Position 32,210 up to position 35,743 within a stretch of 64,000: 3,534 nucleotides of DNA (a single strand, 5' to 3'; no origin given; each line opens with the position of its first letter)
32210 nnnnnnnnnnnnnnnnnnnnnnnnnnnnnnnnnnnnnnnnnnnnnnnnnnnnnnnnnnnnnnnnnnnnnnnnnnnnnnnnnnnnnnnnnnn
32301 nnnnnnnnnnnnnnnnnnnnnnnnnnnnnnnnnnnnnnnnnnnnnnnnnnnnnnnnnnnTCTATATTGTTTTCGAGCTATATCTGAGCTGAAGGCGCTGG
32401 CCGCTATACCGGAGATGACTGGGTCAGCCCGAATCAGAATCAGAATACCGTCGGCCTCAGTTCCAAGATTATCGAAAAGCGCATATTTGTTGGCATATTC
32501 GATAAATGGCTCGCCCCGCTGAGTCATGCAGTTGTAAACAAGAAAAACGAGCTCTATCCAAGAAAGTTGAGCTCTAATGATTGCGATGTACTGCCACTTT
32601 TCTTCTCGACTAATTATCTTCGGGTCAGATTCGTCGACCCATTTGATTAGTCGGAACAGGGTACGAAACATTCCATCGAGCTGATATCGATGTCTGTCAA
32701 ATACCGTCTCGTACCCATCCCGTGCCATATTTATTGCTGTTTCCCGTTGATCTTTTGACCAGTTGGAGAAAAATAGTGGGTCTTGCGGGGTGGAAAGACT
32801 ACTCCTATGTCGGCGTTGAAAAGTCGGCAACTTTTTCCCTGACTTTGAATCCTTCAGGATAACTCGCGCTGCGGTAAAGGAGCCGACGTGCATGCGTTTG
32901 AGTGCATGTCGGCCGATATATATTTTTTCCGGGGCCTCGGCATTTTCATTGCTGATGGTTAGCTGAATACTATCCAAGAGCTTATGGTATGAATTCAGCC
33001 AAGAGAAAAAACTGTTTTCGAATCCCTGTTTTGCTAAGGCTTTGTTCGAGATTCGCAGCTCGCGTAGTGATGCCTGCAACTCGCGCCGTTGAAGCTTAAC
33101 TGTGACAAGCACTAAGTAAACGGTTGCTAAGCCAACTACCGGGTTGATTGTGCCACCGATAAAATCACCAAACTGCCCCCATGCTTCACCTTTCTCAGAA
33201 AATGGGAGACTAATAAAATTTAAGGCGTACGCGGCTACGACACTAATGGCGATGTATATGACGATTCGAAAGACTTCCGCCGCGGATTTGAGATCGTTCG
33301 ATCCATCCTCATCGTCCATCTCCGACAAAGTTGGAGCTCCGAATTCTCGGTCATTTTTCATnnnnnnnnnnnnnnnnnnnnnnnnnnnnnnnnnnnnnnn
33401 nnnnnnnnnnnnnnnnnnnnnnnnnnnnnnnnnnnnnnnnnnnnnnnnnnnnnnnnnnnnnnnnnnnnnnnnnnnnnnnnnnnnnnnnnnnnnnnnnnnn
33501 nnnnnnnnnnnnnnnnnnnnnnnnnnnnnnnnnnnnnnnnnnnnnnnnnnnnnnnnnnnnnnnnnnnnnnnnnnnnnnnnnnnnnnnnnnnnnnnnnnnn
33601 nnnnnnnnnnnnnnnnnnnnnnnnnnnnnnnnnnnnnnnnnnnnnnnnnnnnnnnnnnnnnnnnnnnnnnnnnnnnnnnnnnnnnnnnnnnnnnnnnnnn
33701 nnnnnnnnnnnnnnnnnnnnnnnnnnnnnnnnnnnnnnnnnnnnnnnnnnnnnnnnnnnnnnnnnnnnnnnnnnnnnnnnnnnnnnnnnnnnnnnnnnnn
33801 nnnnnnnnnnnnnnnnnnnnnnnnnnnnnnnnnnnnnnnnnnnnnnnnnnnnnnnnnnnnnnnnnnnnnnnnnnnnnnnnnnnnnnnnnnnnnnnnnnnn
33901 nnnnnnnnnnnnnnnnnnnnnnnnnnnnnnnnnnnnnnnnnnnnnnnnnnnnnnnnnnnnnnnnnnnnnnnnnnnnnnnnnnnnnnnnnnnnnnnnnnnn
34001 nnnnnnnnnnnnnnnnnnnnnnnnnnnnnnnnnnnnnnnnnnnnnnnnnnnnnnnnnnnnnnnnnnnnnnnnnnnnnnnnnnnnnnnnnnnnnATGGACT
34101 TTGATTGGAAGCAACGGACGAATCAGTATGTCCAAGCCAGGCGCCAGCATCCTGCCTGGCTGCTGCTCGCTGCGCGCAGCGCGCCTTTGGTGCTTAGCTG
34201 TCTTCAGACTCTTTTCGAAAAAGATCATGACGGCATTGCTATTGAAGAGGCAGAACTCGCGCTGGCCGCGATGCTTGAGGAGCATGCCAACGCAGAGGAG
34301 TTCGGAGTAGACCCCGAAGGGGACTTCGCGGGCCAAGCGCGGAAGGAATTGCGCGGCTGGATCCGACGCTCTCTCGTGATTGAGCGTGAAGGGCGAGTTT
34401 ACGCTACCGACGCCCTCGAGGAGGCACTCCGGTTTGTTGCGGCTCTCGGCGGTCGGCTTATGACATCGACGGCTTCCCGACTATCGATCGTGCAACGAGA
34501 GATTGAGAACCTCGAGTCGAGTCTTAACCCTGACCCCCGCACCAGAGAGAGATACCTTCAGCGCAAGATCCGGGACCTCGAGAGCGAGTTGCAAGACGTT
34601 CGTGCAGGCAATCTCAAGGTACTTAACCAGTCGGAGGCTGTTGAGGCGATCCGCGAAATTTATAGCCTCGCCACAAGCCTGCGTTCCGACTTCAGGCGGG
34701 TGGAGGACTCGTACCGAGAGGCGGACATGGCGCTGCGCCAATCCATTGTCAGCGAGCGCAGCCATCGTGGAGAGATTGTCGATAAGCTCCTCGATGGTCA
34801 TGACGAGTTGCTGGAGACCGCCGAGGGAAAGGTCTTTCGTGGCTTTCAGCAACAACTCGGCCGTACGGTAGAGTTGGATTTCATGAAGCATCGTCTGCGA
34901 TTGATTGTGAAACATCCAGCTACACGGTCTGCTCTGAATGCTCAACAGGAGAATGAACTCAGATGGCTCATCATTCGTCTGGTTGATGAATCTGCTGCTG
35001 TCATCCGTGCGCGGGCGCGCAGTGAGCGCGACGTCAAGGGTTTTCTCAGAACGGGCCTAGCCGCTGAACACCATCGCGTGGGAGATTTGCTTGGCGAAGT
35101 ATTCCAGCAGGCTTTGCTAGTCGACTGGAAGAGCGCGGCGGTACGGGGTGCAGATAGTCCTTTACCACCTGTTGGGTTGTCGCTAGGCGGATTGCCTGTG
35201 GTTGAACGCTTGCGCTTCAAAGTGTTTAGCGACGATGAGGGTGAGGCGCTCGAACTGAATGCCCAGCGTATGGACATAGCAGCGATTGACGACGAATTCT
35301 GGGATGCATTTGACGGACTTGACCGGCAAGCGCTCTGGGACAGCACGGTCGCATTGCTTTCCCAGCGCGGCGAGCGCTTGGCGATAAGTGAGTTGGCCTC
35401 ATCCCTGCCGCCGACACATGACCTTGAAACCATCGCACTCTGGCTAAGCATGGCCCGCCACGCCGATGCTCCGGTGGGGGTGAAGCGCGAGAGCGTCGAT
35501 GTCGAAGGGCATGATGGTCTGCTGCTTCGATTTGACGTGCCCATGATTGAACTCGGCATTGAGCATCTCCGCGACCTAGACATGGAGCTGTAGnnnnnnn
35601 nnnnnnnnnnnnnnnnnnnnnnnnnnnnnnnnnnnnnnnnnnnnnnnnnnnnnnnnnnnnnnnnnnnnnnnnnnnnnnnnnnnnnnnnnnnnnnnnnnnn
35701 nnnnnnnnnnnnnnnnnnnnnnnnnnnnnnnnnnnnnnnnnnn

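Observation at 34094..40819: Complete Wadjet (JetABCD / MksBEFG-like) anti-plasmid condensin system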

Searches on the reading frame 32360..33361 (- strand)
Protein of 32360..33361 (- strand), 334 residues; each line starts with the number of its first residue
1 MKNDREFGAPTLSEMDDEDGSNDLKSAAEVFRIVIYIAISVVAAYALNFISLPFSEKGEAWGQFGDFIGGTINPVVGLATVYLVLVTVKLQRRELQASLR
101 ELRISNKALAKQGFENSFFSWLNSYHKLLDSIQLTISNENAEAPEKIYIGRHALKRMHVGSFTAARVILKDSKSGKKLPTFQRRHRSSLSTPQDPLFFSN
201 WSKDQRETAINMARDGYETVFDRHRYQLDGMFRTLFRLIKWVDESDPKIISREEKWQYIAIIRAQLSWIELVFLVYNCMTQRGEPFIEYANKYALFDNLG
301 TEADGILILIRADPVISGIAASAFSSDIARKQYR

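Call 17: search_protein_families(library=pfam, proteins=[window:32360-33361:-], max_evalue=0.001)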
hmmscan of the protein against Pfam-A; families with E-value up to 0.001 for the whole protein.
window:32360-33361:- (334 aa): 1 family
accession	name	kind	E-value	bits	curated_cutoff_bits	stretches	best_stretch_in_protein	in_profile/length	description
PF16872.10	putAbiC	-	3.2e-15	56.9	22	1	224-301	2-77/80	Putative phage abortive infection protein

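Call 26: search_protein_families(library=padloc, proteins=[window:32360-33361:-], max_evalue=0.01)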
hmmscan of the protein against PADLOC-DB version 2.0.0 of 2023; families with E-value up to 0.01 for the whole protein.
window:32360-33361:- (334 aa): 2 families
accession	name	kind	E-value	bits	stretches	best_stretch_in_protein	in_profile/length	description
PDLC02343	AbiC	-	1.7e-08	32.4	1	202-279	159-233/306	AbiC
PDLC02351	AbiP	-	8.8e-07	27.2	1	229-290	112-171/223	AbiP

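Call 41: search_protein_families(library=ncbifam, proteins=[window:32360-33361:-], max_evalue=0.001)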
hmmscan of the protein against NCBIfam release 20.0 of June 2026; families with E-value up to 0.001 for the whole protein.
window:32360-33361:- (334 aa): 0 families

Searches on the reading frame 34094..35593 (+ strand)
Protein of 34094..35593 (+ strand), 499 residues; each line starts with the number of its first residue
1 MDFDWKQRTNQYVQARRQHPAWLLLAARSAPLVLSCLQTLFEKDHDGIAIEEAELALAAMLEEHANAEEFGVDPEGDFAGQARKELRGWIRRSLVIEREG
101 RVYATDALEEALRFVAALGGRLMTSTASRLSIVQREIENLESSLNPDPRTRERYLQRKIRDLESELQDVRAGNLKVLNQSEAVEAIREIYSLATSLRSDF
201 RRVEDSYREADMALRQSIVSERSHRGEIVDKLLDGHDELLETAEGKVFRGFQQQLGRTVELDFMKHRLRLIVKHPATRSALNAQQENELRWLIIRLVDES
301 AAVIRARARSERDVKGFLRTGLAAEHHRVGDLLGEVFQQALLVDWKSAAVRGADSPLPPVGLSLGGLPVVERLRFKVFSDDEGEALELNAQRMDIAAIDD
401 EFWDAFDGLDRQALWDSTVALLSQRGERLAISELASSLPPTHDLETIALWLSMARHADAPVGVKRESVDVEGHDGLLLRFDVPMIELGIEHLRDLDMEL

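Call 7: search_protein_families(library=pfam, proteins=[window:34094-35593:+], max_evalue=0.01)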
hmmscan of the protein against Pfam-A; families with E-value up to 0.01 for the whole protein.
window:34094-35593:+ (499 aa): 2 families
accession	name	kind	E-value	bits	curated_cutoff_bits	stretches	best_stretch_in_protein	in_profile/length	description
PF11855.13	DUF3375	-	6.5e-96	322.5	28.6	1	15-485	2-472/474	Protein of unknown function (DUF3375)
PF04508.17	Pox_A_type_inc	-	0.0018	18.5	21.4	0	155-168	6-19/23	Viral A-type inclusion protein repeat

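Call 8: search_protein_families(library=padloc, proteins=[window:34094-35593:+], max_evalue=0.001)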
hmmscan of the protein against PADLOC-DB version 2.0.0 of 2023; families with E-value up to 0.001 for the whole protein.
window:34094-35593:+ (499 aa): 10 families
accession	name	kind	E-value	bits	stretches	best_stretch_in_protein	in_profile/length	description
PDLC00452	JetA1|JetA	-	3.2e-236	782.6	1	1-499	1-499/499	DUF3375 domain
PDLC00461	JetA1|JetA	-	2.8e-68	228.8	1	8-491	6-476/486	DUF3375 domain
PDLC00460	JetA1|JetA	-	3e-50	169.3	1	7-483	5-474/487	DUF3375 domain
PDLC00457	JetA1|JetA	-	2.2e-46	156.8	1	13-470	7-459/480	DUF3375 domain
PDLC00464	JetA1|JetA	-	2.1e-37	127.2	1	18-358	16-358/492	DUF3375 domain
PDLC00447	JetA1|JetA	-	2.7e-32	110.2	1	14-487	15-479/484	DUF3375 domain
PDLC00444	JetA1|JetA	-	2.1e-19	67.6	1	10-255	5-261/489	DUF3375 domain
PDLC00463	JetA1|JetA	-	2.1e-15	54.6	1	110-385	147-417/557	DUF3375 domain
PDLC00465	JetA1|JetA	-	3e-13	47.2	1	87-322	86-322/502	DUF3375 domain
PDLC00455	JetA1|JetA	-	2.1e-11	41.2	1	22-255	15-254/484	DUF3375 domain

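Call 9: search_protein_families(library=ncbifam, proteins=[window:34094-35593:+], max_evalue=0.01)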
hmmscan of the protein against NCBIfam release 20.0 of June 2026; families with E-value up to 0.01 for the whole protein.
window:34094-35593:+ (499 aa): 0 families

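Call 12: search_solved_structures(query=window:34094-35593:+, max_evalue=0.001)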
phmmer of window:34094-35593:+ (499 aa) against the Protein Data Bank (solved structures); distinct sequences matched with E-value up to 0.001: 4.
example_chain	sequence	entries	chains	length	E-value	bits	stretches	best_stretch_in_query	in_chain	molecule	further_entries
8dk1_A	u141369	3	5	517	2.4e-176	590.5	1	6-499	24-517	JetA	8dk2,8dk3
8q72_E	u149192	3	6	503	5.6e-166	556.3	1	3-498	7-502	JetA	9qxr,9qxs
8as8_E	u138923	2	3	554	8.1e-166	555.8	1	3-498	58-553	JetA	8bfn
9qxt_E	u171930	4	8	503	1.7e-164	551.4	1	3-498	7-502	JetA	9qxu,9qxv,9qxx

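Call 21: list_cluster_members(proteins=[window:34094-35590:+, window:35597-36349:+, window:36349-39669:+, window:39656-40816:+, window:33914-35590:+])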
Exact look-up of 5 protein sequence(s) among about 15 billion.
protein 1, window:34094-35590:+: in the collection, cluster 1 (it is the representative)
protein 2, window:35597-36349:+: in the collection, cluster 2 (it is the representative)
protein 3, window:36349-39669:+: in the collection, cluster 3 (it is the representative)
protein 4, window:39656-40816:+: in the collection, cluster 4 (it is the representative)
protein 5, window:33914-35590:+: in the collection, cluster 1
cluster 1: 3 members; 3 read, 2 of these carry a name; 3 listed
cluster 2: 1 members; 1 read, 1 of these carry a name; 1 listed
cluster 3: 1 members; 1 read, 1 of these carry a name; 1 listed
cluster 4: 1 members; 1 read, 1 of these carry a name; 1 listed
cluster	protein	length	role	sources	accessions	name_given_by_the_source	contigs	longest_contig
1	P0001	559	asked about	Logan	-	-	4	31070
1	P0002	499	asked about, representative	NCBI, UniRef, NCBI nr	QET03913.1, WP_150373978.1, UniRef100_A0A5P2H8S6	DUF3375 domain-containing protein (plasmid) [Cupriavidus pauculus] | DUF3375 domain-containing protein n=1 Tax=Cupriavidus pauculus TaxID=82633 ... | DUF3375 domain-containing protein [Cupriavidus pauculus]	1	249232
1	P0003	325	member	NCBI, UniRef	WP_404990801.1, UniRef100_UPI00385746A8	DUF3375 family protein [Cupriavidus pauculus] | DUF3375 family protein n=1 Tax=Cupriavidus pauculus TaxID=82633 RepID=UPI00385746A8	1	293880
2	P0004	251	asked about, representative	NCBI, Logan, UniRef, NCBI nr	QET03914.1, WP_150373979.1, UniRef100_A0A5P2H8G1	DUF4194 domain-containing protein (plasmid) [Cupriavidus pauculus] | DUF4194 domain-containing protein n=1 Tax=Cupriavidus pauculus TaxID=82633 ... | DUF4194 domain-containing protein [Cupriavidus pauculus]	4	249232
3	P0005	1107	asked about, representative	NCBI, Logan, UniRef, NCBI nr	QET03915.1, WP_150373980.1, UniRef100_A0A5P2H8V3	AAA family ATPase (plasmid) [Cupriavidus pauculus] | AAA family ATPase n=1 Tax=Cupriavidus pauculus TaxID=82633 RepID=A0A5P2H8V3_9BURK | SbcC/MukB-like Walker B domain-containing protein [Cupriavidus pauculus]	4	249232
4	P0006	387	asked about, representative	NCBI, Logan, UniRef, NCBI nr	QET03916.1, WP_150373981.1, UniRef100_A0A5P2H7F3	hypothetical protein FOB72_17260 (plasmid) [Cupriavidus pauculus] | DUF3322 and DUF2220 domain-containing protein n=1 Tax=Cupriavidus pauculus TaxID=82633 ... | Wadjet anti-phage system protein JetD domain-containing protein [Cupriavidus pauculus]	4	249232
